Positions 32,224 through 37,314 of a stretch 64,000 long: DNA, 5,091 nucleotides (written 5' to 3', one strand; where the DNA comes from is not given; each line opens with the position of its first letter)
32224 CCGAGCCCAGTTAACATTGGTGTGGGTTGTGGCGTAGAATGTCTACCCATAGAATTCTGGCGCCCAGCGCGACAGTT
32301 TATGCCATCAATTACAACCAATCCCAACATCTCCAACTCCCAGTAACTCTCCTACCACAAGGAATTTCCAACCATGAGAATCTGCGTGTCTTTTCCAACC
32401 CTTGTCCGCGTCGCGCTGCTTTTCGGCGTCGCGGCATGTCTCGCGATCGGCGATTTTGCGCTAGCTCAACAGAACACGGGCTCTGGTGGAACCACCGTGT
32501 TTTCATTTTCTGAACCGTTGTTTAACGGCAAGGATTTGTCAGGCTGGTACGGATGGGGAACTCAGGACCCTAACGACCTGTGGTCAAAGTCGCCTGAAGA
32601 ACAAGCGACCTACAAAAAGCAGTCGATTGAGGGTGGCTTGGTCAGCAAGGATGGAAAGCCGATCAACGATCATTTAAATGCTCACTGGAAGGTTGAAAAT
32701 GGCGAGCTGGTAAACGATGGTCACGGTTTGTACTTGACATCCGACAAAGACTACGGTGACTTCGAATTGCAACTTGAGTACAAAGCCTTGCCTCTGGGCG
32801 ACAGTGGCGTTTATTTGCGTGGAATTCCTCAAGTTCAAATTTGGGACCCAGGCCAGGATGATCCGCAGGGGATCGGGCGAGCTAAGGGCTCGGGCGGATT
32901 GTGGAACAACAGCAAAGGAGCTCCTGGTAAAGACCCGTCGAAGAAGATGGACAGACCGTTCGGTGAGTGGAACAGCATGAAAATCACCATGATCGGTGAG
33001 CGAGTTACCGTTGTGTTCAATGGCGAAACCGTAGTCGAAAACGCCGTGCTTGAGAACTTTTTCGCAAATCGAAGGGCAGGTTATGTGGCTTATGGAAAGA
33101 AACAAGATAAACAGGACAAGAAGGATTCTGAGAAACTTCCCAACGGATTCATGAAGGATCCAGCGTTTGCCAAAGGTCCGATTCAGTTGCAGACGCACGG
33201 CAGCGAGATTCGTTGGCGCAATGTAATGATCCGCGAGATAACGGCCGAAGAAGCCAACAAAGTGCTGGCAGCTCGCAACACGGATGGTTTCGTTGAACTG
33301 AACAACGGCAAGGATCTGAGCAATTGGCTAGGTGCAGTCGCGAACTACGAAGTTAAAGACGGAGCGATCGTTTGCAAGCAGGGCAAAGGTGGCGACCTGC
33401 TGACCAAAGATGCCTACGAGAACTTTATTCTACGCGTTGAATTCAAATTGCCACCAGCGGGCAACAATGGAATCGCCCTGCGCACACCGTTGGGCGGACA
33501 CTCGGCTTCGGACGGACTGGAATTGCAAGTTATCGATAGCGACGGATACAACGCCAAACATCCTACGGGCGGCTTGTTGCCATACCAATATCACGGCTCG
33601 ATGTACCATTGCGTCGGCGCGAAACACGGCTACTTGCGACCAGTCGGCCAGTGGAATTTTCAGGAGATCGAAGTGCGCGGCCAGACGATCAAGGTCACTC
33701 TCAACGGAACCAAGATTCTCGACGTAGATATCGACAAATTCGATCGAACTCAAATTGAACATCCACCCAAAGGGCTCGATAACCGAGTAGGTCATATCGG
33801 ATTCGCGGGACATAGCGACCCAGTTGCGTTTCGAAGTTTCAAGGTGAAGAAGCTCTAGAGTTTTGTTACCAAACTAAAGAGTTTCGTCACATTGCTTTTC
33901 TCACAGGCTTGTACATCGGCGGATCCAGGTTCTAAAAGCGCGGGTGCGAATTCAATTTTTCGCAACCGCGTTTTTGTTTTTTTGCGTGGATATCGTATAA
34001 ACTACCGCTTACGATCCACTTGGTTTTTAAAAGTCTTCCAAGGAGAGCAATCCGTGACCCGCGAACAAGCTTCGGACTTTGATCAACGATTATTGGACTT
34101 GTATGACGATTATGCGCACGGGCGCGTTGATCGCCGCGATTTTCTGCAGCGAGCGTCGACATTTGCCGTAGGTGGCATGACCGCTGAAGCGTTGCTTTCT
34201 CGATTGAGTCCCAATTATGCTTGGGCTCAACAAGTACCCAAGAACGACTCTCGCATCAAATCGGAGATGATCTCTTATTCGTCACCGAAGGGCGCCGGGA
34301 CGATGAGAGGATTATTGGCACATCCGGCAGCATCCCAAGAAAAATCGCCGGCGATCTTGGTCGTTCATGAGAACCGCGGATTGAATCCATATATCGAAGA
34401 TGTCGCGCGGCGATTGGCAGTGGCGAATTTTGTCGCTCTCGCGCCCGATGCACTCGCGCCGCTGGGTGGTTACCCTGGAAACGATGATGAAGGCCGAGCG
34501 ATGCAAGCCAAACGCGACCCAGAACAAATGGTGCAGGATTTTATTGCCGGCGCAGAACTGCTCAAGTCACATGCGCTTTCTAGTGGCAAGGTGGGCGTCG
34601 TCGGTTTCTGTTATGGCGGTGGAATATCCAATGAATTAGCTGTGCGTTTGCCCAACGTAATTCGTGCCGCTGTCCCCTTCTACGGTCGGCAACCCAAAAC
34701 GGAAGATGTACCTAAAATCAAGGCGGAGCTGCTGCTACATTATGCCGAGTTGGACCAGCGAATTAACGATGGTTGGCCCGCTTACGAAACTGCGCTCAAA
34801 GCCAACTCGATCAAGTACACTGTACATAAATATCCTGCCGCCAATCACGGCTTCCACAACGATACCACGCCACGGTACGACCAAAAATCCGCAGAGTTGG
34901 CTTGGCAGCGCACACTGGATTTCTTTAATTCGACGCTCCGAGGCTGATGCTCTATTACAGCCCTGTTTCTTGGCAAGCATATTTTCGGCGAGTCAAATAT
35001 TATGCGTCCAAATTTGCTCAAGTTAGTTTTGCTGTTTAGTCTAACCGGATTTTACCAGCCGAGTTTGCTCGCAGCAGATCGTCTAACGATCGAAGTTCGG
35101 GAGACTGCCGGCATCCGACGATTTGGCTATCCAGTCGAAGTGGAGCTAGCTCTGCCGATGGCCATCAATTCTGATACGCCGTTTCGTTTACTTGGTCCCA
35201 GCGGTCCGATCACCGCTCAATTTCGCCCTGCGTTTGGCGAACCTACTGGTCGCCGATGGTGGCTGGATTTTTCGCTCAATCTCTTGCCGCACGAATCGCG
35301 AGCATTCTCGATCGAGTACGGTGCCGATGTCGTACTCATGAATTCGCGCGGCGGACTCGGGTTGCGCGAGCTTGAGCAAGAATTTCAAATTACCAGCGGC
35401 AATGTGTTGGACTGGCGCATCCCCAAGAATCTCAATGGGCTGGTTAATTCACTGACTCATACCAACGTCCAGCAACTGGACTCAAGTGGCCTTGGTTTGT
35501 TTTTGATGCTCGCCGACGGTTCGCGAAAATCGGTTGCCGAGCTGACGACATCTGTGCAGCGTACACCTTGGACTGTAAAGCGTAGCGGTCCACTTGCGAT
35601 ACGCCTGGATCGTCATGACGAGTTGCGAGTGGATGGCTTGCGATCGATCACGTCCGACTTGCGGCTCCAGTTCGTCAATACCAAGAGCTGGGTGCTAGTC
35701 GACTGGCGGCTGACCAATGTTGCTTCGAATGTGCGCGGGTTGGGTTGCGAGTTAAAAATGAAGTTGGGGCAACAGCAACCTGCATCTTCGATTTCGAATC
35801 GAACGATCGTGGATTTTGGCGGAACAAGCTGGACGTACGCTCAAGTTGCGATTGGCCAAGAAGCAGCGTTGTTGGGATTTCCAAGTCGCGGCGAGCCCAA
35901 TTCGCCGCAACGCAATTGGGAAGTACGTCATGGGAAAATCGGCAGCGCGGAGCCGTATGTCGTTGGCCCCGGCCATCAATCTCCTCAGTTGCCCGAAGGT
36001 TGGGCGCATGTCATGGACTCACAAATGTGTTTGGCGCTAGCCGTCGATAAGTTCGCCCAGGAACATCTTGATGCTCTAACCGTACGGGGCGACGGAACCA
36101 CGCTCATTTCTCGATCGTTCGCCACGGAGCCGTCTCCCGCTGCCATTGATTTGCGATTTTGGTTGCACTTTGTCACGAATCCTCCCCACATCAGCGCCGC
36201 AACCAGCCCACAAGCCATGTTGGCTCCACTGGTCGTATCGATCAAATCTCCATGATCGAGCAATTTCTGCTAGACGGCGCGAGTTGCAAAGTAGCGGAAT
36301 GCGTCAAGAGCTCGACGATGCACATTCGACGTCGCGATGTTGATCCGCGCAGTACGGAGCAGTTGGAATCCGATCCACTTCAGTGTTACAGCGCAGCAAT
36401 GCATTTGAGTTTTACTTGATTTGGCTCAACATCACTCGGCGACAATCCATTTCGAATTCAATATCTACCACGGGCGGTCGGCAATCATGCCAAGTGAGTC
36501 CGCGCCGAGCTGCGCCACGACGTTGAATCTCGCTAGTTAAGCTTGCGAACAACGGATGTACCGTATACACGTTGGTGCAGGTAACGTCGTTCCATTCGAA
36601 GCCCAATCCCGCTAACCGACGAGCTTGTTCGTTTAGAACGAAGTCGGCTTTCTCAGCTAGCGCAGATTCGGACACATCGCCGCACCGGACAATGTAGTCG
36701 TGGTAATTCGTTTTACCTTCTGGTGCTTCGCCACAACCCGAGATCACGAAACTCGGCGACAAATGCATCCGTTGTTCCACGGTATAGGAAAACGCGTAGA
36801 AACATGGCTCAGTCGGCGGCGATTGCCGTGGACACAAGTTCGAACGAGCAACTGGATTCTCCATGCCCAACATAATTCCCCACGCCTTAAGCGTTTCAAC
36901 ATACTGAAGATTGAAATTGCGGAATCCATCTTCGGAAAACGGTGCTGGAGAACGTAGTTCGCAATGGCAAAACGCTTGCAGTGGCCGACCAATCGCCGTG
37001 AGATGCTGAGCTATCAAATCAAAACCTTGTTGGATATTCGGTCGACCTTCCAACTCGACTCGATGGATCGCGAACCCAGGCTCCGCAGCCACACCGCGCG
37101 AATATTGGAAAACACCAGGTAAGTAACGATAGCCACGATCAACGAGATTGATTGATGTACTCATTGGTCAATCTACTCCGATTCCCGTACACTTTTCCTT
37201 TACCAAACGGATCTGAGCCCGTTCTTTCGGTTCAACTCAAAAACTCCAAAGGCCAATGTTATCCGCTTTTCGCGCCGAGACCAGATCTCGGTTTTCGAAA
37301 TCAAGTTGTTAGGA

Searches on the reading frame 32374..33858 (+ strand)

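Call 86: search_protein_families(library=pfam, proteins=[window:32374-33858:+], max_evalue=0.00001)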
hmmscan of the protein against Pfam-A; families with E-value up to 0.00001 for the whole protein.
window:32374-33858:+ (494 aa): 2 families
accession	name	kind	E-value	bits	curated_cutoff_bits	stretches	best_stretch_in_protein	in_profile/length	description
PF06439.18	3keto-disac_hyd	-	8.1e-82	274.2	26.8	2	305-492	1-187/187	3-keto-disaccharide hydrolase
PF20407.5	DUF1583_N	-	1.2e-07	32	22.9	0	424-457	88-121/150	Domain of unknown function (DUF1583_N)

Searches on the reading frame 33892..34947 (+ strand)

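Call 86: search_protein_families(library=pfam, proteins=[window:33892-34947:+], max_evalue=0.00001)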
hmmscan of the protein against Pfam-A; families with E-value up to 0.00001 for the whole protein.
window:33892-34947:+ (351 aa): 3 families
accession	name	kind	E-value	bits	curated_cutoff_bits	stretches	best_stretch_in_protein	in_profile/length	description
PF01738.24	DLH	-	2.8e-43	148.5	21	1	138-347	1-215/217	Dienelactone hydrolase family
PF23678.1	YqhI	-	1.2e-17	63.4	27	1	56-88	2-34/36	YqhI-like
PF00326.27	Peptidase_S9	-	3.1e-06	27.3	22.6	0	209-262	40-94/213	Prolyl oligopeptidase family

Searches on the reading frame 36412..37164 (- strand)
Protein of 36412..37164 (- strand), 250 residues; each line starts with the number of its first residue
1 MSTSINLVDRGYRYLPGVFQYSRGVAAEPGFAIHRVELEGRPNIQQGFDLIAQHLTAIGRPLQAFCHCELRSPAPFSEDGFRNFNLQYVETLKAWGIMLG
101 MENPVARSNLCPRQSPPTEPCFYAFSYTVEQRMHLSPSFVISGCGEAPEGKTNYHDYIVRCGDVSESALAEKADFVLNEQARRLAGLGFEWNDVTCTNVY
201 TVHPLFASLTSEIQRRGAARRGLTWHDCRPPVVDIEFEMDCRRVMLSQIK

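Call 9: search_protein_families(library=ncbifam, proteins=[window:36412-37164:-], max_evalue=0.001)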
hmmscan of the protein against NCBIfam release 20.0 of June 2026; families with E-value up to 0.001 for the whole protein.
window:36412-37164:- (250 aa): 1 family
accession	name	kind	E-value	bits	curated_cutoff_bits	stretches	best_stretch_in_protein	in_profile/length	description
NF049982.1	CnbZ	equivalog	1.9e-106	355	220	1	11-246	2-236/239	2-amino-5-chloromuconate deaminase CnbZ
